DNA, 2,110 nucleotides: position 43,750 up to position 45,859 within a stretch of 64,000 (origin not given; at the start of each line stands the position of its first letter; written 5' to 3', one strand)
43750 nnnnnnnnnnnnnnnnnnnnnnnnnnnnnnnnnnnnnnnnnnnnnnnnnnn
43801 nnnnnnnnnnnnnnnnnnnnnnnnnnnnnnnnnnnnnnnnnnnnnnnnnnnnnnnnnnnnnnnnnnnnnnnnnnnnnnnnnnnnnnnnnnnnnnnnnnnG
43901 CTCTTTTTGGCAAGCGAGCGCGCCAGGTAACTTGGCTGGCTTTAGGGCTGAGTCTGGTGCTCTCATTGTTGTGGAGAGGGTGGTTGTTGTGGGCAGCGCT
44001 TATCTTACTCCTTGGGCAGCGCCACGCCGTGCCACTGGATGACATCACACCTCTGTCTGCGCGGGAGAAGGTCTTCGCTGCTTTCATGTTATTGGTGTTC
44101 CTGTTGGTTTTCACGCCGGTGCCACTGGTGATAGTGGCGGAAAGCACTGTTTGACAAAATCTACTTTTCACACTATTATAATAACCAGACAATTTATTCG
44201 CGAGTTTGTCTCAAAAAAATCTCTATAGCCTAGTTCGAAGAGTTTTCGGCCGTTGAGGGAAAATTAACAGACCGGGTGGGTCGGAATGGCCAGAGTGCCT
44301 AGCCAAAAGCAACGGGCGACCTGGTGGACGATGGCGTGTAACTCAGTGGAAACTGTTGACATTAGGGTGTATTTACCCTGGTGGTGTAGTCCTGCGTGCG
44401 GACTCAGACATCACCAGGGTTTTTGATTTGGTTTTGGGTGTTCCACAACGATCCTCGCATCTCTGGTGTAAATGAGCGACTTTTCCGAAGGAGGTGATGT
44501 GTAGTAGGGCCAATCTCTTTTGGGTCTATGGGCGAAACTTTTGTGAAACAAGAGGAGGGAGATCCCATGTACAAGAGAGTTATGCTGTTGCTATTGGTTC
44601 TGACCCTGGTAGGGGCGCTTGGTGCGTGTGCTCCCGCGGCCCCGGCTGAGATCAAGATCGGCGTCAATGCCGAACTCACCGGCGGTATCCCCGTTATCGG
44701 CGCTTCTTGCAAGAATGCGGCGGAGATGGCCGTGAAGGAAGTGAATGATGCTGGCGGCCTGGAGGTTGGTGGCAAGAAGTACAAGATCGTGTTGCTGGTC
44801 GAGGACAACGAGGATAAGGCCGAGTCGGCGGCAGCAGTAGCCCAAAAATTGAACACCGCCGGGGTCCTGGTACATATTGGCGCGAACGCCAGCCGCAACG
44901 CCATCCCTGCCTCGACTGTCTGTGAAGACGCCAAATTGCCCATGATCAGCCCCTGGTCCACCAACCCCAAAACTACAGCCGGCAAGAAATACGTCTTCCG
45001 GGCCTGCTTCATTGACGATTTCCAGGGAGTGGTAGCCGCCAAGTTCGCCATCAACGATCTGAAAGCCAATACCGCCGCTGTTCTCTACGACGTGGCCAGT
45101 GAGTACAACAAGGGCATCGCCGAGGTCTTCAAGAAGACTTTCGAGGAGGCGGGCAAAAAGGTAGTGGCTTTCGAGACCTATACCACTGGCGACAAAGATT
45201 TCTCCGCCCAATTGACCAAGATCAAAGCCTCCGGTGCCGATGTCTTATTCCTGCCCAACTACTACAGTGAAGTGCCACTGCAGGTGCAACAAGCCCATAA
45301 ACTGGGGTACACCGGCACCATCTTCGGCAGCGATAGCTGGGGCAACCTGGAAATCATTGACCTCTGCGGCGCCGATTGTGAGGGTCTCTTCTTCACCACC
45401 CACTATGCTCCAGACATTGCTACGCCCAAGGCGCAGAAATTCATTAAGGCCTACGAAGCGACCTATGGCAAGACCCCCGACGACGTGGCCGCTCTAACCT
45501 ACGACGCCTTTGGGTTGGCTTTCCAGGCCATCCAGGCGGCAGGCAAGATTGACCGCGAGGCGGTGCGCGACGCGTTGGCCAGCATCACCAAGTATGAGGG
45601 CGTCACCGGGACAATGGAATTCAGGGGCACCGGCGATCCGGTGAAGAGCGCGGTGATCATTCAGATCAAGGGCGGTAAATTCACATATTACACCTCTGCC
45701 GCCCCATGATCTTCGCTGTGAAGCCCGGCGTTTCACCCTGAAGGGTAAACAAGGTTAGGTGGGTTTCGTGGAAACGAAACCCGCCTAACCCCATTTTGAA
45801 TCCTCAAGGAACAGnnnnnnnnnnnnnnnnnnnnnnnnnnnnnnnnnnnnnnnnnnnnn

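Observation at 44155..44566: Candidate Trp-codon transcription attenuator (leader peptide with two WW pairs + terminator) upstream of a LivK-family ABC transporter operon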

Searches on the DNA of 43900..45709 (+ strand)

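Call 3: search_rna_families(source=window, start=43900, end=44800, threshold=evalue, max_evalue=10, show_alignments=5)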
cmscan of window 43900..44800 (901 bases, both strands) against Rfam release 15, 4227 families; matches with E-value up to 10: 2.
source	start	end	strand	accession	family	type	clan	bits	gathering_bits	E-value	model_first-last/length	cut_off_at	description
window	44375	44420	-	RF00686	mir-338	Gene; miRNA;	-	19.1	57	0.85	12-58/69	no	mir-338 microRNA precursor family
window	44294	44443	+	RF02043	HOTTIP_4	Gene; lncRNA;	-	16.4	45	3.5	1-166/166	no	HOXA transcript at the distal tip, conserved region 4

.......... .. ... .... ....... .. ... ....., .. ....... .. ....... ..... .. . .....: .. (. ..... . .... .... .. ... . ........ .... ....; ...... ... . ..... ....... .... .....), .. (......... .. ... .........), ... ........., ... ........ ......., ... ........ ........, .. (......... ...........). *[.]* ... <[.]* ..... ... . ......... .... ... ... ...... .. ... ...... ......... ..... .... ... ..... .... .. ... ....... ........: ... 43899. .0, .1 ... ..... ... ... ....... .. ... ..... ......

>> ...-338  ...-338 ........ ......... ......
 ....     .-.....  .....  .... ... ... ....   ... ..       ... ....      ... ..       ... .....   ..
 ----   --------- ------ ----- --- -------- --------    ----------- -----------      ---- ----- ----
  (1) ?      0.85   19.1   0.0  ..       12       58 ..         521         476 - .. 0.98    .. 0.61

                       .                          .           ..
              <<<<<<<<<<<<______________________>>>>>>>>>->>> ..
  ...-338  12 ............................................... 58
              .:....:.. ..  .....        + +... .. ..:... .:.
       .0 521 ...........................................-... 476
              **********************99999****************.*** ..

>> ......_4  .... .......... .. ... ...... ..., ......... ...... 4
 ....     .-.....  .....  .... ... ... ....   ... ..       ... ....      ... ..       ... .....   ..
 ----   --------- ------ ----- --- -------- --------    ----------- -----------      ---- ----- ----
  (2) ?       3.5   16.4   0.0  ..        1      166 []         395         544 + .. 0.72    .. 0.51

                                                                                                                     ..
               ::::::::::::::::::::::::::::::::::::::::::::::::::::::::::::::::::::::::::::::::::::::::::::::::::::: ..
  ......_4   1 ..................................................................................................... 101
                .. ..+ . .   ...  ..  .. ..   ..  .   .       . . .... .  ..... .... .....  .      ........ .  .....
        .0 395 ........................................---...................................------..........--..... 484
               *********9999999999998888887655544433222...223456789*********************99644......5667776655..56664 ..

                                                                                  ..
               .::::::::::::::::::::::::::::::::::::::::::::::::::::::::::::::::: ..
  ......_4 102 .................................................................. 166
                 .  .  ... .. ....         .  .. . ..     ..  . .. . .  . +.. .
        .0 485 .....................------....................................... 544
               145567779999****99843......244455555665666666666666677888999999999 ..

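Call 29: search_rna_families(sources=[L161, L162, L167, L169, L177, L179, L083, L084, L180, L173], threshold=evalue, max_evalue=5)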
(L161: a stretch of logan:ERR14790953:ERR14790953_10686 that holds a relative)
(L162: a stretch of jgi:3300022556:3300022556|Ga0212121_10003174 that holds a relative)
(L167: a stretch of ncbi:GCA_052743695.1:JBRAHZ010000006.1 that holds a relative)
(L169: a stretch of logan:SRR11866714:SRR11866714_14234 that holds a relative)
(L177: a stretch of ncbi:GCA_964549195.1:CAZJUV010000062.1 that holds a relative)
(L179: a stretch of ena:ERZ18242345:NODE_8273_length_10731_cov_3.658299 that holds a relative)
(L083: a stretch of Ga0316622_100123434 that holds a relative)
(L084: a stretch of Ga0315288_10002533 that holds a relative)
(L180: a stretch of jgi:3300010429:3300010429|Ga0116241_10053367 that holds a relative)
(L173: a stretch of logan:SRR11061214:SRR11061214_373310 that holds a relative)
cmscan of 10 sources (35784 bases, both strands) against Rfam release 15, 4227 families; matches with E-value up to 5: 5.
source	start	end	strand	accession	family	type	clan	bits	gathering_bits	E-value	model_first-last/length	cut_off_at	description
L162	1388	1489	+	RF00142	snoZ118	Gene; snRNA; snoRNA; CD-box;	-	25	48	2.3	1-108/108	no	Small nucleolar RNA Z118/Z121/Z120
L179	708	831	+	RF01234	SNORA47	Gene; snRNA; snoRNA; HACA-box;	-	25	45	0.23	1-138/138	no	Small nucleolar RNA SNORA47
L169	2883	3135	+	RF01891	TUG1_3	Gene; lncRNA;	-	19.8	90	4.4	1-236/236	no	Taurine upregulated gene 1 conserved region 3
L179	1729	1963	+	RF02042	HOTTIP_3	Gene; lncRNA;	-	15.9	50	0.66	84-353/353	no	HOXA transcript at the distal tip, conserved region 3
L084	1118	1344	+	RF02042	HOTTIP_3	Gene; lncRNA;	-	12.7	50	5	92-353/353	no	HOXA transcript at the distal tip, conserved region 3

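Call 56: search_rna_families(sources=[L005, L015, L017, L020, L027, L031, L033, L010, L011, L013, L022, L025, L034, L038, L043, L045, L050, L049, L053, L055], threshold=gathering)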
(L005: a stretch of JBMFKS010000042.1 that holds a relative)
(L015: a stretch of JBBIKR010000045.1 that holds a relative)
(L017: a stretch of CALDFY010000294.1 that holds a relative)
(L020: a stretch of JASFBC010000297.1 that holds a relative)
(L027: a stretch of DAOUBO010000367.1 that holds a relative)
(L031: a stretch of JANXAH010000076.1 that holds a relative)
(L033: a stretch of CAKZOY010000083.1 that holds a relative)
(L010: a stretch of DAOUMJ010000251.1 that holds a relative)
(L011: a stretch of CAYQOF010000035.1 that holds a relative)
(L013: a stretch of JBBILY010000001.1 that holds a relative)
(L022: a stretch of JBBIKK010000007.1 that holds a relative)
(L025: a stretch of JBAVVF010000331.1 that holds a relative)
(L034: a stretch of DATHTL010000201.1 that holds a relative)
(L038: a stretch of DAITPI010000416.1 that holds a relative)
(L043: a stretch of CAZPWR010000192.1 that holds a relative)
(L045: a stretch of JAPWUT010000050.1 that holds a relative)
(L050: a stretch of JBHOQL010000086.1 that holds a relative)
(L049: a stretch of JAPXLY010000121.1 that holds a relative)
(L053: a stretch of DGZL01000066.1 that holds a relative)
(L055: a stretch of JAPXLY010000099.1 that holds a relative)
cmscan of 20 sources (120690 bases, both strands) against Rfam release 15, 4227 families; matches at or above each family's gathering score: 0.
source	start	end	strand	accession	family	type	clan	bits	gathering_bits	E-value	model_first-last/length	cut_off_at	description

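Call 61: search_rna_families(source=window, start=44180, end=44570, threshold=evalue, max_evalue=10)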
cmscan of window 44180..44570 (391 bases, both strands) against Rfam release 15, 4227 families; matches with E-value up to 10: 3.
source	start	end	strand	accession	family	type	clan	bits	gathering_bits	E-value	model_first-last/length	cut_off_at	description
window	44375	44420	-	RF00686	mir-338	Gene; miRNA;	-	19.1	57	0.37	12-58/69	no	mir-338 microRNA precursor family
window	44294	44443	+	RF02043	HOTTIP_4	Gene; lncRNA;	-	16.4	45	1.5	1-166/166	no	HOXA transcript at the distal tip, conserved region 4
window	44356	44424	+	RF02701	PsrR1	Gene; sRNA;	-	14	42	5.4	31-79/79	no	Photosynthesis regulatory RNA1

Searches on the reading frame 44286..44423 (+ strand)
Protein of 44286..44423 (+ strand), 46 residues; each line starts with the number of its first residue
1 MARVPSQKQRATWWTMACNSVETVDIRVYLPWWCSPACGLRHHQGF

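Call 52: search_protein_families(library=ncbifam, proteins=[window:44286-44423:+], max_evalue=0.01)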
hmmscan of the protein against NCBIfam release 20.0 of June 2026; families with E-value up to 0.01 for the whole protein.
window:44286-44423:+ (46 aa): 0 families
